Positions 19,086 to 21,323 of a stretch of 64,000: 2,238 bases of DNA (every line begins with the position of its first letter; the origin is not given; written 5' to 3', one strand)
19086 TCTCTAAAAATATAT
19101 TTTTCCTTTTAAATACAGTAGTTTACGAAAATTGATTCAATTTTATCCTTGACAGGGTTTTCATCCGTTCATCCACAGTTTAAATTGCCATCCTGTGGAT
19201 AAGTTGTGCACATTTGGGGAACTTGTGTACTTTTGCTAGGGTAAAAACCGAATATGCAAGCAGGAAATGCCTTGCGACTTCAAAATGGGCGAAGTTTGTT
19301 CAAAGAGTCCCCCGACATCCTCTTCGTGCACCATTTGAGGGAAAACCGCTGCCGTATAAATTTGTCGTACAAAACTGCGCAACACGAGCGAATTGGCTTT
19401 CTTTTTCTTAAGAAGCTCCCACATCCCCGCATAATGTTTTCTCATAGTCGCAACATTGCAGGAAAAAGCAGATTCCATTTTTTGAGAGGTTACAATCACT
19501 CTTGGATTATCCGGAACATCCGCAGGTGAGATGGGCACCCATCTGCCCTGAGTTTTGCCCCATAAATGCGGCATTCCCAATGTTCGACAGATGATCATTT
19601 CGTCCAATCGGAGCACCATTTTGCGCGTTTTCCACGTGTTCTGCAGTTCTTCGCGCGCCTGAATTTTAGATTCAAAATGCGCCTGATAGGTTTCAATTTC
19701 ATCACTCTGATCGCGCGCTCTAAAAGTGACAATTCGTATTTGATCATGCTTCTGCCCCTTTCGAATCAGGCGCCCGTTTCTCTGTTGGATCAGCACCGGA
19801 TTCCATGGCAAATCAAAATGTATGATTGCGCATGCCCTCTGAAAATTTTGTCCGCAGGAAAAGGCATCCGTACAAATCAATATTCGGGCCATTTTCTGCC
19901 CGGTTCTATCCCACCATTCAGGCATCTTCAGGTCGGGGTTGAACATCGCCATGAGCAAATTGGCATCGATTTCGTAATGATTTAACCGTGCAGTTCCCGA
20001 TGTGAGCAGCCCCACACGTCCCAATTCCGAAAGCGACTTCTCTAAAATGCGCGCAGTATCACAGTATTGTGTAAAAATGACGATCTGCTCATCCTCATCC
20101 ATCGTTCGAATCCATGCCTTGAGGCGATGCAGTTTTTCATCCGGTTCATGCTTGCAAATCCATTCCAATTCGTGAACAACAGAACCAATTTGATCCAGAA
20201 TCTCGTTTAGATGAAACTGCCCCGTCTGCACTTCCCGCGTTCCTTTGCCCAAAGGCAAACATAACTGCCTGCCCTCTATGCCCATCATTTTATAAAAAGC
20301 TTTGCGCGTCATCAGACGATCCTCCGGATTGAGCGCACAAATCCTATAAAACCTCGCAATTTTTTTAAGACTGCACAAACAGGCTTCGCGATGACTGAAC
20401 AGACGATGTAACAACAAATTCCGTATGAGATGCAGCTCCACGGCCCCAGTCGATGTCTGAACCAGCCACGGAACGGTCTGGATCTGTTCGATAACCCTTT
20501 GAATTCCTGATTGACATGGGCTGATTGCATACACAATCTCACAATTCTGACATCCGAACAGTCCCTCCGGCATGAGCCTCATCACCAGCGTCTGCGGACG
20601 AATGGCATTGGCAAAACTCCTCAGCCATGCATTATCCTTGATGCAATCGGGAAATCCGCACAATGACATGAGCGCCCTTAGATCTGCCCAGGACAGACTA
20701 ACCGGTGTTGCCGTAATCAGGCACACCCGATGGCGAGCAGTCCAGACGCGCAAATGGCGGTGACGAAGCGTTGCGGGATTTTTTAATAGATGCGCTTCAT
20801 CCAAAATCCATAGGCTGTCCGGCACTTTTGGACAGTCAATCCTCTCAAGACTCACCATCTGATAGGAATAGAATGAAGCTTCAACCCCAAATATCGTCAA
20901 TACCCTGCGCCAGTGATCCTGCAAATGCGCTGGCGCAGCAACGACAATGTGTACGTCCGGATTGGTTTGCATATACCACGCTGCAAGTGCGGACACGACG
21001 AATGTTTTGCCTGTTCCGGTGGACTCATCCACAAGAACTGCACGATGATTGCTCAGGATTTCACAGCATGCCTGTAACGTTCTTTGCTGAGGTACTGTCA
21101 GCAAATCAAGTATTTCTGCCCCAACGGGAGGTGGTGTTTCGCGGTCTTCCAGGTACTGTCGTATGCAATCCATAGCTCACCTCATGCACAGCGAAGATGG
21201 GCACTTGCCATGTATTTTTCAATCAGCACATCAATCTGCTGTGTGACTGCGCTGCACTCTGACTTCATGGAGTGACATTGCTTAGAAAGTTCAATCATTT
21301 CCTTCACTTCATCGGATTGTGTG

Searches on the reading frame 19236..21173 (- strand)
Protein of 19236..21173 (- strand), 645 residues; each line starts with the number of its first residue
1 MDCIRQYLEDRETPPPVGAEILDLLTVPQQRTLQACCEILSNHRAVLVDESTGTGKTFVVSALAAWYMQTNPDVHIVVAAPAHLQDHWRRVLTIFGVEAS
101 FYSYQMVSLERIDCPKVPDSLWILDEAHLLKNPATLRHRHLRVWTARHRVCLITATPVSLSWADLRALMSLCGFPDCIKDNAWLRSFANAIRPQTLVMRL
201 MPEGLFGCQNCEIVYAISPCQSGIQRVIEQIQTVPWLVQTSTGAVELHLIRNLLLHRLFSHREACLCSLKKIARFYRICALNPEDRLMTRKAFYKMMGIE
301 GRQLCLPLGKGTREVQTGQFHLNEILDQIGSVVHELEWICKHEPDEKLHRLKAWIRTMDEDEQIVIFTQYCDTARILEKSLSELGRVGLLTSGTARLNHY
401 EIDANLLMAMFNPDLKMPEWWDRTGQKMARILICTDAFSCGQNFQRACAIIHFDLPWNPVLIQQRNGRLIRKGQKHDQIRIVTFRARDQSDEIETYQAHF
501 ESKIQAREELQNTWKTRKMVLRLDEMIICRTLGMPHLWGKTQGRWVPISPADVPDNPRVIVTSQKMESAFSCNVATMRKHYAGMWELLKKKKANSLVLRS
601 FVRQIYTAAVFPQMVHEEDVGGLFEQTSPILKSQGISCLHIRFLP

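Call 7: search_protein_families(library=pfam, proteins=[window:19236-21173:-])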
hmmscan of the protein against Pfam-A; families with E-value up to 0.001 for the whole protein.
window:19236-21173:- (645 aa): 6 families
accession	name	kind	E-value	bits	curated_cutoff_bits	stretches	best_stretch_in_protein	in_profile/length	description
PF00271.37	Helicase_C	-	2e-11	44.5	23.5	1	347-473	2-110/110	Helicase conserved C-terminal domain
PF00176.29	SNF2-rel_dom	-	8e-09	35.4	24.9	1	103-191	110-197/290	SNF2-related domain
PF13401.12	AAA_22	-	3.8e-06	27.7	27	1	52-138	14-103/130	AAA domain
PF20720.3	nSTAND3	-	2.3e-05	24.6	27.2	1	31-90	5-63/155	Novel STAND NTPase 3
PF00270.35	DEAD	-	0.00012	22.3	26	0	35-81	7-53/167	DEAD/DEAH box helicase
PF04851.21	ResIII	-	0.00015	22.1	22.5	0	28-95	7-76/164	Type III restriction enzyme, res subunit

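Call 38: find_homologous_proteins(query=window:19236-21173:-, max_evalue=1e-20)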
Query window:19236-21173:- (645 aa): 36 proteins with E <= 1e-20 among 8000 candidates.
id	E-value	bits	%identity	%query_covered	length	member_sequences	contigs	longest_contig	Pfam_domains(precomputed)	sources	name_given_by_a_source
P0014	0.0e+0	1505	99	100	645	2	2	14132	PF00176.30,PF13401.13,PF00271.38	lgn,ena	-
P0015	0.0e+0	1203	80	100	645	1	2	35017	PF00270.36,PF00176.30,PF00271.38,PF04851.22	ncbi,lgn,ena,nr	ncbi:MAG: DEAD/DEAH box helicase [Proteobacteria bacterium]|nr:DEAD/DEAH box helicase [Pseudomonadot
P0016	0.0e+0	1092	73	100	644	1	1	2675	PF00176.30,PF00271.38,PF04851.22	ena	-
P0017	6.8e-136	472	38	100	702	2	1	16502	PF00270.36,PF00176.30,PF00271.38,PF04851.22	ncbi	-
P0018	1.3e-133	465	38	93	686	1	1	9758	PF00270.36,PF00176.30,PF00271.38,PF04851.22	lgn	-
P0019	1.3e-131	458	37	100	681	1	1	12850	PF00270.36,PF00176.30,PF00271.38,PF04851.22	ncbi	-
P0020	1.4e-131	458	38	93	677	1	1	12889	PF00176.30,PF00271.38,PF04851.22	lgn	-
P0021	2.6e-131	457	37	100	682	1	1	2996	PF00270.36,PF00176.30,PF00271.38,PF04851.22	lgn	-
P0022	3.8e-131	456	38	97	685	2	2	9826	PF00270.36,PF00176.30,PF00271.38,PF04851.22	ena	-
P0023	2.7e-130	453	40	92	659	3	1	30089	PF00270.36,PF00176.30,PF00271.38,PF04851.22,PF20720.4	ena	-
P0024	2.1e-129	451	38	91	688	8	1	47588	PF00176.30,PF00271.38,PF09848.16,PF04851.22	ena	-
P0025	3.5e-126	440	38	100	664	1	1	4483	PF00176.30,PF00271.38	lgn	-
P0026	5.3e-126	439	37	97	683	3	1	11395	PF00270.36,PF00176.30,PF00271.38,PF04851.22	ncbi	-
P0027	1.7e-122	428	38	100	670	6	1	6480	PF00176.30,PF00271.38,PF04851.22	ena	-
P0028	1.4e-119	418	37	95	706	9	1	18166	PF00270.36,PF00176.30,PF01695.24,PF00271.38,PF04851.22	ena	-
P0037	1.6e-78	283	33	89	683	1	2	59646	PF00270.36,PF00176.30,PF00271.38,PF04851.22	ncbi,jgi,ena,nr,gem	ncbi:MAG: DEAD/DEAH box helicase [Proteobacteria bacterium]|nr:DEAD/DEAH box helicase [Pseudomonadot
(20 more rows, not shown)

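Call 39: find_encoding_contigs(protein=P0037, flank=10000, max_places=3)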
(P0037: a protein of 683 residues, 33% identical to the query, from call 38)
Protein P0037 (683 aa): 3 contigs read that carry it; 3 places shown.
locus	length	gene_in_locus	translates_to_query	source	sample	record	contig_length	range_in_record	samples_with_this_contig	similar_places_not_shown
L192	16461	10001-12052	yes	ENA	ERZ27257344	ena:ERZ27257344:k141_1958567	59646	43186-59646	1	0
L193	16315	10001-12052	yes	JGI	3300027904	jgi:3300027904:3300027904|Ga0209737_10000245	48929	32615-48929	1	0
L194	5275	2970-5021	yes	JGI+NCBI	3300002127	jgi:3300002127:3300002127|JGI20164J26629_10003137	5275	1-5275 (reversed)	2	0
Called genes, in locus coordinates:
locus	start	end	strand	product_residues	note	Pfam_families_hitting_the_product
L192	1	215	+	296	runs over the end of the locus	PF01569:PAP2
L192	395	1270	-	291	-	PF13646:HEAT_2 (faint)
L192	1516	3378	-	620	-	-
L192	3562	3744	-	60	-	-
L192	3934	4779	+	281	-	PF02666:PS_Dcarbxylase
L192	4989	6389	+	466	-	PF01209:Ubie_methyltran, PF02353:CMAS (weak), PF13489:Methyltransf_23, PF08241:Methyltransf_11, PF08242:Methyltransf_12, PF13649:Methyltransf_25, PF13847:Methyltransf_31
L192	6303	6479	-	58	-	-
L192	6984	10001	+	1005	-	PF02384:N6_Mtase (faint), PF20473:MmeI_Mtase, PF07669:Eco57I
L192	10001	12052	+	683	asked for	PF00176:SNF2-rel_dom (faint), PF00270:DEAD (faint), PF04851:ResIII (faint), PF00271:Helicase_C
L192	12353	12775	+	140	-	PF02021:UPF0102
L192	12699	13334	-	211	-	-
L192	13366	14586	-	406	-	-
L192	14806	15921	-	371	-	-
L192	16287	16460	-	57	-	?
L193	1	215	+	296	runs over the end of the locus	PF01569:PAP2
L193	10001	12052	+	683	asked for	PF00176:SNF2-rel_dom (faint), PF00270:DEAD (faint), PF04851:ResIII (faint), PF00271:Helicase_C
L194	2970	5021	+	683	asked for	PF00176:SNF2-rel_dom (faint), PF00270:DEAD (faint), PF04851:ResIII (faint), PF00271:Helicase_C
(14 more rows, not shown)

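Call 44: search_protein_families(library=padloc, proteins=[window:19236-21173:-], max_evalue=0.001)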
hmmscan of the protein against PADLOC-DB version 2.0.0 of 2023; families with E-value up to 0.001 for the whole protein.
window:19236-21173:- (645 aa): 39 families (the best 25 are shown)
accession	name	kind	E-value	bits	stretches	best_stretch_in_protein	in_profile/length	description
PDLC02621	DrmD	-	8.5e-25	85.1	1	244-501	393-651/1040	DrmD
PDLC01075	C3a139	-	4.5e-20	69.6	1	313-506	567-761/948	HKD+Snf2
PDLC02619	DrmD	-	1e-19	68.2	1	427-491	488-552/872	DrmD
PDLC02623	DrmD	-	7.7e-19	65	1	357-493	525-644/1040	DrmD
PDLC02843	DpdE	-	1.3e-16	57.8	2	352-472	558-663/1091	DpdE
PDLC02572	DrmA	-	8.3e-15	51.8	1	341-500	493-650/1043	DrmA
PDLC02193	PLD_Helicase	-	7.9e-14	48.8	1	343-492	667-817/905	-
PDLC02500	BrxHI|BrxHII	-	9e-14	49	1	361-485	480-585/933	BrxHI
PDLC02840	DpdE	-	2.2e-13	47.4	2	332-494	526-673/1091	DpdE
PDLC02504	BrxHI|BrxHII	-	1.2e-12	44.7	1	426-514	534-621/971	BrxHII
PDLC00632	ZorD1|ZorD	-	3.2e-12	43.2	1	431-512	999-1077/1101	"SWI2/SNF2 helicase, Mrr-like nuclease"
PDLC02633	DrmD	-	4e-12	42.9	1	344-485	503-641/839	DrmD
PDLC02853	DpdE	-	4.3e-12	42.8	1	429-489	554-615/985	DpdE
PDLC00659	HmaA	-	4.4e-12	42.7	1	426-476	564-614/1176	SNF2 helicase / DEAD-box helicase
PDLC02634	DrmD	-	1.3e-11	41.1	1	361-489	472-599/900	DrmD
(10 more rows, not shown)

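Call 45: search_protein_families(library=ncbifam, proteins=[window:19236-21173:-], max_evalue=0.001)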
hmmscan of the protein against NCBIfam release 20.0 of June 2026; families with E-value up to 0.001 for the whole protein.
window:19236-21173:- (645 aa): 11 families
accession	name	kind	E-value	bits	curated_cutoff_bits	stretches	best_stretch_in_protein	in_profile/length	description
NF038317.1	DISARM_DrmD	equivalog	4.5e-28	98.1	610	1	120-495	240-631/1021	DISARM system SNF2-like helicase DrmD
NF042964.1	phospholipD_antiphage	equivalog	1.1e-22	80.2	1100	1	328-492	651-809/895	phospholipase D-like domain-containing anti-phage protein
NF041062.1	DpdE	equivalog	5.8e-21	74.2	500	2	331-491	517-659/1048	protein DpdE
NF038318.1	DISARM_DrmD_b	equivalog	3.7e-19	68.4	950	1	428-491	486-549/868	DISARM system SNF2-like helicase DrmD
NF003426.0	PRK04914.1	equivalog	8.1e-13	47.5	576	1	427-497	546-617/959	RNA polymerase-associated protein RapA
NF058637.1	helic_SCO1167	equivalog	1.9e-12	46.1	1200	1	347-476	764-878/932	SCO1167/SCO6262 family helicase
NF041790.1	anti-phage_ZorD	equivalog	1.2e-11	43.4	1500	0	430-477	982-1029/1035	type I Zorya anti-phage system protein ZorD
TIGR02621.3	cas3_GSU0051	exception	8.8e-06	24.8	400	0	348-497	257-394/854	type I-G CRISPR-associated helicase/endonuclease Cas3g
TIGR03117.2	cas_csf4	equivalog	0.0003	19.1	400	0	29-83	133-186/800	type IV CRISPR-associated DEAD/DEAH-box helicase Csf4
NF053675.1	pilus_reg_Snf2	equivalog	0.00054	18.2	1100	0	347-477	862-977/1029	pilus expression-regulating Snf2 family helicase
NF008744.0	PRK11776.1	equivalog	0.00059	18.5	524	0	427-511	291-374/460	ATP-dependent RNA helicase DbpA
